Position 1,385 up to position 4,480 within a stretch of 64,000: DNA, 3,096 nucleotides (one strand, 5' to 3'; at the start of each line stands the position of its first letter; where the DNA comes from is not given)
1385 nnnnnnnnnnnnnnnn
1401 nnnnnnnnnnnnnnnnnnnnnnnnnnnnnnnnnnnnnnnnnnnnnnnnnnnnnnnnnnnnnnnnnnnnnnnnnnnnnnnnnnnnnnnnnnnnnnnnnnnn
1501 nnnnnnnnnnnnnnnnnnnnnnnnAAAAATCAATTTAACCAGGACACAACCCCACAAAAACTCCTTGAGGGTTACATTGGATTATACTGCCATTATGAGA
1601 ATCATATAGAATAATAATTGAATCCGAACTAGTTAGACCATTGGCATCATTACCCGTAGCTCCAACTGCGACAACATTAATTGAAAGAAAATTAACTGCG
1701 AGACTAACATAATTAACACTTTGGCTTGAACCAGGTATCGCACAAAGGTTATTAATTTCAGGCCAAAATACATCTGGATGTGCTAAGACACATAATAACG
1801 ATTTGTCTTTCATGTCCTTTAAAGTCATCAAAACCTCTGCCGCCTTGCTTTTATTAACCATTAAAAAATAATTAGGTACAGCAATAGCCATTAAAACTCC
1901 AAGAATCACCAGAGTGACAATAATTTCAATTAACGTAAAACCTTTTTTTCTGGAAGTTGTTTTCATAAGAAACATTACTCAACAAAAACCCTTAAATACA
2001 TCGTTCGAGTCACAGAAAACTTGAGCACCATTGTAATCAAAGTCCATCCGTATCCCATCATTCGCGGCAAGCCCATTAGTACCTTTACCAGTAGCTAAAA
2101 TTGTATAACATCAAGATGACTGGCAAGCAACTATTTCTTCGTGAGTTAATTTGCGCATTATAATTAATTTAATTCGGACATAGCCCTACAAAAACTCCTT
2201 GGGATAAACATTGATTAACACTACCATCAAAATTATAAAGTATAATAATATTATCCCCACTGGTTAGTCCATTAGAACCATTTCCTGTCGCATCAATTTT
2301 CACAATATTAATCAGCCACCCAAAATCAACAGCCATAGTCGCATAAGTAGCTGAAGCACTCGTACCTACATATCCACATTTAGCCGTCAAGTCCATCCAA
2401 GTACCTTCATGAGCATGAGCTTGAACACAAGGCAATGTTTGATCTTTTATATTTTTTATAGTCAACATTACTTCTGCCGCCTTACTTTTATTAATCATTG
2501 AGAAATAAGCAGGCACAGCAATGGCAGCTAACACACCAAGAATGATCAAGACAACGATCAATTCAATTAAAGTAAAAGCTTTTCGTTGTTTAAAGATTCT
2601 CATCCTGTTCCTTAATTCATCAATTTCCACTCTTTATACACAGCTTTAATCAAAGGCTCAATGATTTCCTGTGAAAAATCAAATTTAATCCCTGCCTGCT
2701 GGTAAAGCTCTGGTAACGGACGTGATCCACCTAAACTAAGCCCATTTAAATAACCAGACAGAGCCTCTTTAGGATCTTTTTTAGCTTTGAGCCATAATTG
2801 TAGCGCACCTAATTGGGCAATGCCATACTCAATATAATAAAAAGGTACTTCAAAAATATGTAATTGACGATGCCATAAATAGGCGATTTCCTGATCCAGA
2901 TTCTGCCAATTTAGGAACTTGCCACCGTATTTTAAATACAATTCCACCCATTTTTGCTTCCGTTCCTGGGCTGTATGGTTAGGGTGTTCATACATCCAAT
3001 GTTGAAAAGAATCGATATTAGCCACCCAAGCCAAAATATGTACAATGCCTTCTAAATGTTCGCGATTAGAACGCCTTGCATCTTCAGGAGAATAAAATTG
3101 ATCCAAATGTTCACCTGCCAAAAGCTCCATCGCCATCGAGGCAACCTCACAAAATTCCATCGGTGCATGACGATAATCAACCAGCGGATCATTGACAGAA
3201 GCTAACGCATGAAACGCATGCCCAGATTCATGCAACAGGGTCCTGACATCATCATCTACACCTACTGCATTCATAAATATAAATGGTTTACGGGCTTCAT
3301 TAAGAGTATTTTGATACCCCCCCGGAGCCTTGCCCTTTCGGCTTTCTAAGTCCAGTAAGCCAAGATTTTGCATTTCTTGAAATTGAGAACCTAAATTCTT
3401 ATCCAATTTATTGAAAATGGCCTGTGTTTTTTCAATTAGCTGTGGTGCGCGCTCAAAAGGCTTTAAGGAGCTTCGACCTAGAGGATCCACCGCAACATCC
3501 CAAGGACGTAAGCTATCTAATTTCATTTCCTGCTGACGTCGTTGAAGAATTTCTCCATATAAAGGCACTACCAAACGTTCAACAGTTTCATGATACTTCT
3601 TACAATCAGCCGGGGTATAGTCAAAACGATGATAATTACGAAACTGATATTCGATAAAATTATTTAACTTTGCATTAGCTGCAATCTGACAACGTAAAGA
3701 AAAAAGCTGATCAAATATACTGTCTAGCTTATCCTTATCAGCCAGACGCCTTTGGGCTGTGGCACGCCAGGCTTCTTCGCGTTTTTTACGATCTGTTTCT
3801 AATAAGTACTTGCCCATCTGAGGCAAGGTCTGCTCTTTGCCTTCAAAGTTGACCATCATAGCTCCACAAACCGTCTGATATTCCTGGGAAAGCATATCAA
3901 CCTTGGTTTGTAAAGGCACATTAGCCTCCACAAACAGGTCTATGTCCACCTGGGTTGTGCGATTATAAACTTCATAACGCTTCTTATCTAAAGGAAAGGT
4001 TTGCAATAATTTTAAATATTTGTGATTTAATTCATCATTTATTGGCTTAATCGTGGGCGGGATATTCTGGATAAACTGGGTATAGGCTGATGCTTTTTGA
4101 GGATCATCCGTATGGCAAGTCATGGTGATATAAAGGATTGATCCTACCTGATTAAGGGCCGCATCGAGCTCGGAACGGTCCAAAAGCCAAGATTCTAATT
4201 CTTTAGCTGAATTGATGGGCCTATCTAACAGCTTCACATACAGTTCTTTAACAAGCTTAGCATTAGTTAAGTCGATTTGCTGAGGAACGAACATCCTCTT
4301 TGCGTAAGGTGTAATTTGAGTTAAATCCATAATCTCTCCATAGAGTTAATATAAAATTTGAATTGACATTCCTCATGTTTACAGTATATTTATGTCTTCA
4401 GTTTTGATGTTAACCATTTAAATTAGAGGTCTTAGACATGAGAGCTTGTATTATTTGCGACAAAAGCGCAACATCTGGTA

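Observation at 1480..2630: Type IV pilin locus with tandem paralogs, a promoterless pilin 3' fragment and a duplicated 5' piece of the downstream gene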

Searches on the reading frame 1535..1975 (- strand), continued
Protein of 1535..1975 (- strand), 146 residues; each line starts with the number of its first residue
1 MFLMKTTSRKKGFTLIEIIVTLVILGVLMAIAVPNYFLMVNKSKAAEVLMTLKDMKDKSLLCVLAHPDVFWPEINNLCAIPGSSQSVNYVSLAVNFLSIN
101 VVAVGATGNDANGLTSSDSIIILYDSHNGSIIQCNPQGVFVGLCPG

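Call 66: fold_search(model_id=the predicted structure, library=pdb)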
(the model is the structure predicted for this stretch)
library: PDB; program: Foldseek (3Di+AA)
matches with E <= 10: 378; with E <= 0.001: 0
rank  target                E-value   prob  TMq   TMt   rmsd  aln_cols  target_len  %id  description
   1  1oqw_A                1.4e-02  1.00  0.54  0.54   7.9       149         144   18  Full-Length PAK Pilin from Pseudomonas aeruginosa (released 2003-06-03)
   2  1omo_A                6.9e-02  0.60  0.30  0.16  11.4        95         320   10  alanine dehydrogenase dimer w/bound NAD (archaeal) (released 2004-07-06)
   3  8chv_C                1.0e-01  0.91  0.34  0.36   5.4        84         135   18  Crystal structure of human PURA (fragment Glu57-Glu212, PUR repeat I and II) R140P mutant (released 2024-02-21)
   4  1u7h_B                1.4e-01  0.69  0.28  0.14   3.7        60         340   15  Structure and a Proposed Mechanism for Ornithine Cyclodeaminase from Pseudomonas putida (released 2004-11-09)
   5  1x7d_A                1.4e-01  0.51  0.29  0.14  10.6        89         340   11  Crystal Structure Analysis of Ornithine Cyclodeaminase Complexed with NAD and ornithine to 1.6 Angstroms (released 2004-11-09)
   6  1x7d_B                1.5e-01  0.66  0.28  0.14   3.7        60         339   15  Crystal Structure Analysis of Ornithine Cyclodeaminase Complexed with NAD and ornithine to 1.6 Angstroms (released 2004-11-09)
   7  8chv_D                1.7e-01  0.87  0.35  0.35   4.8        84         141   17  Crystal structure of human PURA (fragment Glu57-Glu212, PUR repeat I and II) R140P mutant (released 2024-02-21)
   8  1u7h_A                2.1e-01  0.41  0.29  0.14  10.7        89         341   11  Structure and a Proposed Mechanism for Ornithine Cyclodeaminase from Pseudomonas putida (released 2004-11-09)
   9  8chu_A                2.2e-01  0.75  0.34  0.35   4.3        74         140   14  Crystal structure of human PURA repeat I-II K97E mutant (released 2024-02-21)
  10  1vll_A                2.5e-01  0.35  0.30  0.16  11.4        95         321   10  Crystal structure of alanine dehydrogenase (AF1665) from Archaeoglobus fulgidus at 2.80 A resolution (released 2004-09-21)
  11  3hdj_A                3.2e-01  0.23  0.26  0.14  10.8        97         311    9  The crystal structure of probable ornithine cyclodeaminase from Bordetella pertussis Tohama I (released 2009-05-19)
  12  9a1f_R                4.3e-01  0.12  0.17  0.20  15.4       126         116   19  Integrative structure of the XcpGHIJK pseudo pilus filament model of a type II secretion system (released 2021-06-18)
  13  8chv_B                5.4e-01  0.28  0.30  0.29   7.2        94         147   18  Crystal structure of human PURA (fragment Glu57-Glu212, PUR repeat I and II) R140P mutant (released 2024-02-21)
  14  6t3e_B                5.4e-01  0.18  0.26  0.14  10.4        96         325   14  Structure of Thermococcus litoralis Delta(1)-pyrroline-2-carboxylate reductase in complex with NADH and L-proline (released 2020-05-13)
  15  8cht_D                6.1e-01  0.54  0.35  0.34   5.1        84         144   18  Crystal structure of human PURA (fragment Glu57-Glu212, PUR repeat I and II) (released 2024-02-21)
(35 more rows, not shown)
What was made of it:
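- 1535..1975 (-): Pilin 1, an intact PilA-like type IV pilin. Start at ATG 1975, or at 1966 for the 143-aa form (leader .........|FTLIE). Best PDB match is full-length PAK pilin 1oqw (call 66).
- On Type IV pilin (PilA-like, T4a-type major pilin): Best Foldseek PDB hit is full-length PAK pilin 1oqw_A: probability 1.00, TM 0.54, but E = 0.014 (call 66).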

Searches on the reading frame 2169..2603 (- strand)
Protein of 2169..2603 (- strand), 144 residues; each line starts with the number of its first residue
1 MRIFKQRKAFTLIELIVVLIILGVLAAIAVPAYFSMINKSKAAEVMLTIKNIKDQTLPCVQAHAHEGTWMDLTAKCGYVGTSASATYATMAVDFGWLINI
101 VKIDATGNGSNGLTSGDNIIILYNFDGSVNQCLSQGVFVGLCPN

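Call 11: search_protein_families(library=pfam, proteins=[window:2169-2603:-], max_evalue=0.01)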
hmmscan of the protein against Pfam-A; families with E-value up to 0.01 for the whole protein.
window:2169-2603:- (144 aa): 1 family
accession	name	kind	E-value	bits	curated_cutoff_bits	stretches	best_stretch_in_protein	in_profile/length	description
PF07963.17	N_methyl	-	3.7e-08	33.1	21.2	1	5-30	2-27/27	Prokaryotic N-terminal methylation motif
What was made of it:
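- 2169..2603 (-): Pilin 2, an intact PilA-like type IV pilin (144 aa, leader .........|FTLIE). list_orfs extends it to a GTG at 2630. PF07963 N_methyl, E = 3.7e-8 (call 11).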

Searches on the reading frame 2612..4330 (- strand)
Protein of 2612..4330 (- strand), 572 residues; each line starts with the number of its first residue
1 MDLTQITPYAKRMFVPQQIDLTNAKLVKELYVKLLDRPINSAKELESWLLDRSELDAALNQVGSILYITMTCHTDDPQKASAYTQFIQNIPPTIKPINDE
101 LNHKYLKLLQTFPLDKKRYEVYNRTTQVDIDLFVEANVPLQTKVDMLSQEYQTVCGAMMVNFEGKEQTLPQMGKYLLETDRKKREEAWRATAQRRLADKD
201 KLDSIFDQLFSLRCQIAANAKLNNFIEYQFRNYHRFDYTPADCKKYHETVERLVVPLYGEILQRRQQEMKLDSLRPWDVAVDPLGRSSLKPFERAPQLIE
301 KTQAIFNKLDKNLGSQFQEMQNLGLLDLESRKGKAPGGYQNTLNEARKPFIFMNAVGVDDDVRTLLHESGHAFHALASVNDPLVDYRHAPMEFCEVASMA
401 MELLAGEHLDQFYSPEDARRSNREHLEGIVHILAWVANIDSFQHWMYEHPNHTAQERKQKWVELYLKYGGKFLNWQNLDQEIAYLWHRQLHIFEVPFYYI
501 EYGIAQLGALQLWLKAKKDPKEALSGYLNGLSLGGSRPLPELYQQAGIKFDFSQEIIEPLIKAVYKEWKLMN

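Call 11: search_protein_families(library=pfam, proteins=[window:2612-4330:-], max_evalue=0.01)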
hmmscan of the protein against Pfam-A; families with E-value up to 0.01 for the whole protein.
window:2612-4330:- (572 aa): 1 family
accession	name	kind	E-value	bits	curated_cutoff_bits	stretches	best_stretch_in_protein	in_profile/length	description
PF01432.26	Peptidase_M3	-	8.6e-47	160.9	27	1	178-557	5-452/457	Peptidase family M3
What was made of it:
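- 2612..4330 (-): pepF, an M3-family oligoendopeptidase. It is the conserved upstream flank of the variable site. Pfam PF01432, E = 8.6e-47 (call 11).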

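Call 16: find_related_loci(query=window:2612-4330:-, collection=genome_contigs, flank=10000)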
Query window:2612-4330:- (572 aa) in genome_contigs; peptide patterns used: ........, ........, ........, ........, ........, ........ (x = any residue, [..] = any of these).
39 stretches matched a pattern; 19 encode a relative of the query (tblastn E <= 1e-3); 19 distinct loci.
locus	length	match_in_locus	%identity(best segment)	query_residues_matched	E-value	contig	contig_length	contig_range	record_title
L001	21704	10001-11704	74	1-568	0e+0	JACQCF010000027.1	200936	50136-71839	MAG: Candidatus Omnitrophota bacterium isolate NC_groundwater_961_Pr1_S-0.2um_46_24 Montesol18-Sp2_coassembly_scaffold_1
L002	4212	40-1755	69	1-572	0e+0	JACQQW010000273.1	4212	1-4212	MAG: Candidatus Omnitrophota bacterium isolate NC_groundwater_1343_Ag_S-0.2um_51_20 S_p2_S4_coassembly_k141_3784842, who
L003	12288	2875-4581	63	1-569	0e+0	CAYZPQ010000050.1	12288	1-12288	MAG TPA_asm: uncultured Planctomycetales bacterium isolate SRP219642_co4_193 genome assembly, contig: NODE_8755_length_1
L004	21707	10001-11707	78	1-569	0e+0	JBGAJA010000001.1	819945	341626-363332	MAG: Candidatus Omnitrophota bacterium isolate MAG_AAO_H125.54 AAOH125-54_opera_contig_16, whole genome shotgun sequence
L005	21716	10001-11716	60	1-572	0e+0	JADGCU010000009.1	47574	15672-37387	MAG: Candidatus Omnitrophota bacterium isolate nXXbin4 nXX_bin4_NODE_66_length_47574_cov_5.829037, whole genome shotgun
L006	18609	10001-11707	60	2-570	0e+0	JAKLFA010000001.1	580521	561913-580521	MAG: Candidatus Omnitrophota bacterium isolate RA.bin146 RA.bin146_1, whole genome shotgun sequence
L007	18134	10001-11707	60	2-570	0e+0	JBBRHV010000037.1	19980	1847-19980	MAG: Candidatus Omnitrophota bacterium isolate Co_metawrap_2736 Cmw_2736_k141_5682042_length_19980_cov_10.9980, whole ge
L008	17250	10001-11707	57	2-570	0e+0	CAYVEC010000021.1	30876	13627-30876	MAG TPA_asm: uncultured Planctomycetales bacterium isolate SRP263991_co7_332 genome assembly, contig: NODE_1943_length_3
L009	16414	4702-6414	47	14-567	4e-176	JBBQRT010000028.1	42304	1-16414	MAG: Phycisphaerales bacterium isolate Co_metawrap_1706 Cmw_1706_k141_13819542_length_42304_cov_18.9983, whole genome sh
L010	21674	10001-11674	45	12-567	5e-162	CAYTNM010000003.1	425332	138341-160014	MAG TPA_asm: uncultured Ohtaekwangia sp. isolate SRP199154_co1_28 genome assembly, contig: NODE_4_length_425332_cov_167.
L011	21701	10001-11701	44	2-567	6e-157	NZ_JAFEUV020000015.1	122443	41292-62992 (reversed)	Telluribacter sp. SYSU D00476 NODE_15_length_122443_cov_96.200190, whole genome shotgun sequence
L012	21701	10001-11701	44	2-567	1e-156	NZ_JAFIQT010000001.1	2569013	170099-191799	Telluribacter humicola strain KCTC 42819 NODE_1_length_2569013_cov_27.238847, whole genome shotgun sequence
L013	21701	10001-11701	43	2-567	6e-151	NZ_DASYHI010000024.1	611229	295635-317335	MAG: Telluribacter sp. isolate SMAG_U4236 k141_13100, whole genome shotgun sequence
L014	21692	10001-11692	42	5-567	2e-146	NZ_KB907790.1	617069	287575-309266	Dyadobacter beijingensis DSM 21582 H144DRAFT_scaffold00005.5, whole genome shotgun sequence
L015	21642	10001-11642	43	12-557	8e-137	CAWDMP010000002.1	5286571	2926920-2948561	MAG: uncultured Cytophagales bacterium isolate MFD03250.bin.1.129 genome assembly, contig: contig_2791, whole genome sho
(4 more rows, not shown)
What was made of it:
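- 2612..4330 (-): Orthologues of 57-78% identity in Omnitrophota MAGs (call 16).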
